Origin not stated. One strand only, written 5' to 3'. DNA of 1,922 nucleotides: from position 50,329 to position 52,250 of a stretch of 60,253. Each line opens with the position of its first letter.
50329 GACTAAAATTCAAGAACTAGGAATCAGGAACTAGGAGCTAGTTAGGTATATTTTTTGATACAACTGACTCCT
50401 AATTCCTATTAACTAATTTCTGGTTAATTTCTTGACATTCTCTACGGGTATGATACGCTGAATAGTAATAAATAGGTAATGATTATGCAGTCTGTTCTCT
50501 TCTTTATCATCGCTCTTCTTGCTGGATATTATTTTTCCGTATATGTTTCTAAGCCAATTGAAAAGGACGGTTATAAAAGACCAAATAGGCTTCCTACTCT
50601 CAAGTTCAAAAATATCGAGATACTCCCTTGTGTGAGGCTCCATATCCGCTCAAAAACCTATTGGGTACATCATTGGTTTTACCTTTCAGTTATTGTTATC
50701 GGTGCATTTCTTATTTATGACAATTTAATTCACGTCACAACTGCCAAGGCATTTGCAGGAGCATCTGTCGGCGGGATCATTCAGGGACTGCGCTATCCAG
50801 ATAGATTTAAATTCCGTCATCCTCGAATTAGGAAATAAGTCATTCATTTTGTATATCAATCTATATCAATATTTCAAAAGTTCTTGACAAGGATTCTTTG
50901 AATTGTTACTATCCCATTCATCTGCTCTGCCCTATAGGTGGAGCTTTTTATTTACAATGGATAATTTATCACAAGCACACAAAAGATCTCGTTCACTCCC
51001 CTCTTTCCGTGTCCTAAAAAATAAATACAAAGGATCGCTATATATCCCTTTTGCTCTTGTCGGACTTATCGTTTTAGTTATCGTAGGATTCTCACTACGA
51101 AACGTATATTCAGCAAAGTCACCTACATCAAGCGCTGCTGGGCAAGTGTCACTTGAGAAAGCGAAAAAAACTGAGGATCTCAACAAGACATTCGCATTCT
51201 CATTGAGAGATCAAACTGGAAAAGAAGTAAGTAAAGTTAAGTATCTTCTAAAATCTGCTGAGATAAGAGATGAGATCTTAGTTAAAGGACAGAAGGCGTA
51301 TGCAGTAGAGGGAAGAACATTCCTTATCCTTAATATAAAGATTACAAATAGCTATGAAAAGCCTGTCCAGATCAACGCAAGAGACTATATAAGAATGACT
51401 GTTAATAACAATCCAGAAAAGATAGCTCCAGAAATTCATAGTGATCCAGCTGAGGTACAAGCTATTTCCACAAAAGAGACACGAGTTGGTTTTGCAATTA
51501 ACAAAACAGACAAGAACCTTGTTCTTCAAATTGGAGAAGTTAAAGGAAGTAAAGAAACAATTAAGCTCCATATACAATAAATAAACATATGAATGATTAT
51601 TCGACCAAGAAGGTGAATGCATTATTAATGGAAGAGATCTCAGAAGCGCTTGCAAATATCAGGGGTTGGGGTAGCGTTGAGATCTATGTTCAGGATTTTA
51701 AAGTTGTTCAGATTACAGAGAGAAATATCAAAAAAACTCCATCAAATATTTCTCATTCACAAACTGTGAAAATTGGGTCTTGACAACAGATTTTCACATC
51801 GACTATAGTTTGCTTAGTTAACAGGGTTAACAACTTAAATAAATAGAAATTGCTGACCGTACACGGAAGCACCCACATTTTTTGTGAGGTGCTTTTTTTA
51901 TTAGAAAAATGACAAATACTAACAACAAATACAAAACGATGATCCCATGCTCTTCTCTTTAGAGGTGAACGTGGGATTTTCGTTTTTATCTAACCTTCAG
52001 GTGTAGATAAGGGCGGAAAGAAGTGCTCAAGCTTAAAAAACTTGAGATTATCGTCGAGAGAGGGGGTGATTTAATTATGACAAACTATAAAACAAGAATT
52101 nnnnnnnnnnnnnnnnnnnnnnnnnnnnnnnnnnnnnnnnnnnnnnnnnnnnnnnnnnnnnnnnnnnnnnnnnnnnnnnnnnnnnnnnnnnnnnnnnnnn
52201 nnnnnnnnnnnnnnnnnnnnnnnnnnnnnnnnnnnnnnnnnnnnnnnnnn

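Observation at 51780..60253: Sortase-linked cluster encoding a paralogous family of Asn/Gly/Thr-rich 'GNGA...NTGG' modules: candidate undescribed surface-fibre or functional-amyloid-like system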

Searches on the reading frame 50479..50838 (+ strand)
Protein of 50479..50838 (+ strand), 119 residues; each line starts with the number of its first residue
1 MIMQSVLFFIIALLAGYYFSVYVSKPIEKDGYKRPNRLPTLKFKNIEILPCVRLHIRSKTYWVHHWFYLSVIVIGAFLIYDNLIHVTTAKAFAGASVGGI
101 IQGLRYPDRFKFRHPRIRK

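Call 18: search_protein_families(library=pfam, proteins=[window:50479-50838:+], max_evalue=0.1)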
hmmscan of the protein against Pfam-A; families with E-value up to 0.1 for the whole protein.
window:50479-50838:+ (119 aa): 1 family
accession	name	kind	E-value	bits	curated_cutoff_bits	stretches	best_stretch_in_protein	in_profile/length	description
PF02687.27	FtsX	-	0.023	15.2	25.5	1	2-77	48-109/120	FtsX-like permease C-terminal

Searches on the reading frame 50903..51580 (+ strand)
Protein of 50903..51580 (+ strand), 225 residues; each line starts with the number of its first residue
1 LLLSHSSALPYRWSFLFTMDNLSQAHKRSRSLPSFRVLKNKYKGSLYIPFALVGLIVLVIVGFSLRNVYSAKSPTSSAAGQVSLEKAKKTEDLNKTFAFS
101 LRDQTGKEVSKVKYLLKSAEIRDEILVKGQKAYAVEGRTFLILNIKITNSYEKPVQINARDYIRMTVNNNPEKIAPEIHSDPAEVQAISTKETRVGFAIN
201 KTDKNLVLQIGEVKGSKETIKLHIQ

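Call 18: search_protein_families(library=pfam, proteins=[window:50903-51580:+], max_evalue=0.1)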
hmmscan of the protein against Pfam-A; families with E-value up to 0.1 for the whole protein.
window:50903-51580:+ (225 aa): 1 family
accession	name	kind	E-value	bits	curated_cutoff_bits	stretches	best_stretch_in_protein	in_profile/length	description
PF23115.1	zf-C2H2_STOP2_3rd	-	0.0054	17.1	27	1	24-45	12-33/35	STOP2-like, C2H2-type zinc finger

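Call 75: search_solved_structures(query=A5, max_evalue=1, show_alignments=1)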
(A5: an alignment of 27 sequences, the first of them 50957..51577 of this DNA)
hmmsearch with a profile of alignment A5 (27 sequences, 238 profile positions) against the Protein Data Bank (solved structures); distinct sequences matched with E-value up to 1: 0.

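Call 76: search_protein_families(library=pfam, alignment_id=A5, max_evalue=1)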
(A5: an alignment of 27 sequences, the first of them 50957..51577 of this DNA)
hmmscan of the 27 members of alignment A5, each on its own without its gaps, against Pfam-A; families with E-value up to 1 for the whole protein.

A. member 1, window:50957-51577:+ (207 aa): 2 families
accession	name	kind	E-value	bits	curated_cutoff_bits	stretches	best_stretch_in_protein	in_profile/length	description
PF23115.1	zf-C2H2_STOP2_3rd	-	0.0049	17.3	27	1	6-27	12-33/35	STOP2-like, C2H2-type zinc finger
PF12669.12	FeoB_associated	-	0.094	13.4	27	1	34-54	4-24/44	FeoB-associated Cys-rich membrane protein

B. families by the number of members that match (of 27 scanned): 40 families (the first 25 are shown)
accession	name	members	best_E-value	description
PF11611.13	DUF4352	10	4.1e-05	Domain of unknown function (DUF4352)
PF16112.10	DUF4830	5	0.0032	Domain of unknown function (DUF4830)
PF10285.15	Luciferase_cat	4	0.052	Luciferase catalytic domain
PF22408.1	PsV_CP_C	3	0.017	PsV, capsid protein, C-terminal domain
PF16729.10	DUF5067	3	0.031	Domain of unknown function (DUF5067)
PF14828.11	Amnionless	2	0.024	Amnionless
PF12669.12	FeoB_associated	2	0.069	FeoB-associated Cys-rich membrane protein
PF14264.12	Glucos_trans_II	2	0.088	Glucosyl transferase GtrII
PF21833.1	DUF6893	2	0.25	Family of unknown function (DUF6893)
PF08374.16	Protocadherin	1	0.0011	Protocadherin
PF23115.1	zf-C2H2_STOP2_3rd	1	0.0049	STOP2-like, C2H2-type zinc finger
PF05356.16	Phage_Coat_B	1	0.016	Inovirus Coat protein B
PF17963.7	Big_9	1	0.024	Bacterial Ig domain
PF23714.1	Rv3627c_N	1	0.026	Carboxypeptidase Rv3627c-like, N-terminal domain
PF20087.4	DUF6479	1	0.035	Family of unknown function (DUF6479)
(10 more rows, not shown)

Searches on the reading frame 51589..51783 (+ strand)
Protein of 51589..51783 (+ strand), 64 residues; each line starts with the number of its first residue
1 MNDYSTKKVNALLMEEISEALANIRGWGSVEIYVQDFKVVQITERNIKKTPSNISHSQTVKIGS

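Call 18: search_protein_families(library=pfam, proteins=[window:51589-51783:+], max_evalue=0.1)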
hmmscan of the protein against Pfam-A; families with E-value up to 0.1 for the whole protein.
window:51589-51783:+ (64 aa): 1 family
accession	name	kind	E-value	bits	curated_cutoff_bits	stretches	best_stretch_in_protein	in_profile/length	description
PF10055.14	DUF2292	-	3.6e-07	30.1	22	1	14-42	2-29/37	Uncharacterized small protein (DUF2292)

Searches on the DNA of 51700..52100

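Call 71: search_rna_families(source=window, start=51700, end=52100, threshold=evalue, max_evalue=1)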
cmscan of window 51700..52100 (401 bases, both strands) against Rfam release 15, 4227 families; matches with E-value up to 1: 1.
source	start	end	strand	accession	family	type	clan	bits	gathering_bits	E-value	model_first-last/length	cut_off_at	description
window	51928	51994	+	RF00729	mir-278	Gene; miRNA;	-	22.3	55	0.0065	1-75/75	no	mir-278 microRNA precursor family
